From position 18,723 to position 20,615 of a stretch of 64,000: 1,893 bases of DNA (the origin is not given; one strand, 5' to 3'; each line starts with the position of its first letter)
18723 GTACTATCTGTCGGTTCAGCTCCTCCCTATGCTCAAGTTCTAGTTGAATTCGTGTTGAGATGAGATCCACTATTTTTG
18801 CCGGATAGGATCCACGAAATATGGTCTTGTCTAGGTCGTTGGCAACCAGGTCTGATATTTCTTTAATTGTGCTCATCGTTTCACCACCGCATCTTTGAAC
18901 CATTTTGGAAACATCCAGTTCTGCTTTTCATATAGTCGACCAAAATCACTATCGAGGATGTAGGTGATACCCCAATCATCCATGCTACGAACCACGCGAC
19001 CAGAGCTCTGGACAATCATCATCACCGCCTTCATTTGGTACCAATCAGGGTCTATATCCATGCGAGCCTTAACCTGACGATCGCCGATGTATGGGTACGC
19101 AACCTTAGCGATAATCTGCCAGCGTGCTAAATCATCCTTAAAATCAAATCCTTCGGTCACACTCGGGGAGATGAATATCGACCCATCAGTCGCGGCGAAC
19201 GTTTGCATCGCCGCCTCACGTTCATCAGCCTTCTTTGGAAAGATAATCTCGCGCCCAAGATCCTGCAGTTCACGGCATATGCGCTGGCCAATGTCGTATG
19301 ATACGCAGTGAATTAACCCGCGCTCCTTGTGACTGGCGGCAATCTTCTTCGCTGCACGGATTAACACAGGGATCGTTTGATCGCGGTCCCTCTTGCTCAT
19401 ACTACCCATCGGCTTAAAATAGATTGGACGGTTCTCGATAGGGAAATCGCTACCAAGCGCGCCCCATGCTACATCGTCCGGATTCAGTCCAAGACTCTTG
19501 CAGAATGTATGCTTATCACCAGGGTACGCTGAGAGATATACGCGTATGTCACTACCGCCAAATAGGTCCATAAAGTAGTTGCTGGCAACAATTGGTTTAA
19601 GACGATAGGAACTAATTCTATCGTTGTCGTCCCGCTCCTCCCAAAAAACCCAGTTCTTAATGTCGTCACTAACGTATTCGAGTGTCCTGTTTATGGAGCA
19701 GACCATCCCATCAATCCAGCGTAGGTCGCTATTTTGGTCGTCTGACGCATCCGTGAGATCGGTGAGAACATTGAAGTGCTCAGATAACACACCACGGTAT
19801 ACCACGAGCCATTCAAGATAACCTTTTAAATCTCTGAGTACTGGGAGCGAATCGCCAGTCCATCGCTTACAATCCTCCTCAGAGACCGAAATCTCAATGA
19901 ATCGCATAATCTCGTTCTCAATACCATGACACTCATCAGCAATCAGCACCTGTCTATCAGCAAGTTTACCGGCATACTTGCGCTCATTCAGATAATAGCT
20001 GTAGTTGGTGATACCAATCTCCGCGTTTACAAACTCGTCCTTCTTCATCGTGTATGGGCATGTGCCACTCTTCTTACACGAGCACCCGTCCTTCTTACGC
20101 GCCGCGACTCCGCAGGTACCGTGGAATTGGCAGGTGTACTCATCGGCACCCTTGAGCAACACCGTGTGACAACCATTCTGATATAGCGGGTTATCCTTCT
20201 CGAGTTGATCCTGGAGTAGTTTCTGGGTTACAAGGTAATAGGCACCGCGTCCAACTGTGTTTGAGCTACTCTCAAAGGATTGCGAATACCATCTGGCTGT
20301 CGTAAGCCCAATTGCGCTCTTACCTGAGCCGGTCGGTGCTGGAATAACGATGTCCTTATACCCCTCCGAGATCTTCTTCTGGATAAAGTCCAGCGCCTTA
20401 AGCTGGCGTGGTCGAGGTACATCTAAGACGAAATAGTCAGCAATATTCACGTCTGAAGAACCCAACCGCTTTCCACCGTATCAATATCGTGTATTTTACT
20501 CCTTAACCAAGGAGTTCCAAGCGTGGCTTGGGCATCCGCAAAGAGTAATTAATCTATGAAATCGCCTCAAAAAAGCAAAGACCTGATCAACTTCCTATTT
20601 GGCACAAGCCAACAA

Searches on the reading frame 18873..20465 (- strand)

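Call 21: search_protein_families(library=phrogs, proteins=[window:18873-20465:-], max_evalue=0.00001)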
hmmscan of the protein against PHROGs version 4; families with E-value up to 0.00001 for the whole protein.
window:18873-20465:- (530 aa): 2 families
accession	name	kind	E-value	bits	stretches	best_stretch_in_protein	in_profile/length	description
phrog_2488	-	DNA, RNA and nucleotide metabolism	1.5e-100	338.6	1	7-528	9-577/579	DNA helicase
phrog_16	-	DNA, RNA and nucleotide metabolism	9.6e-14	51.5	1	16-180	272-386/986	DNA helicase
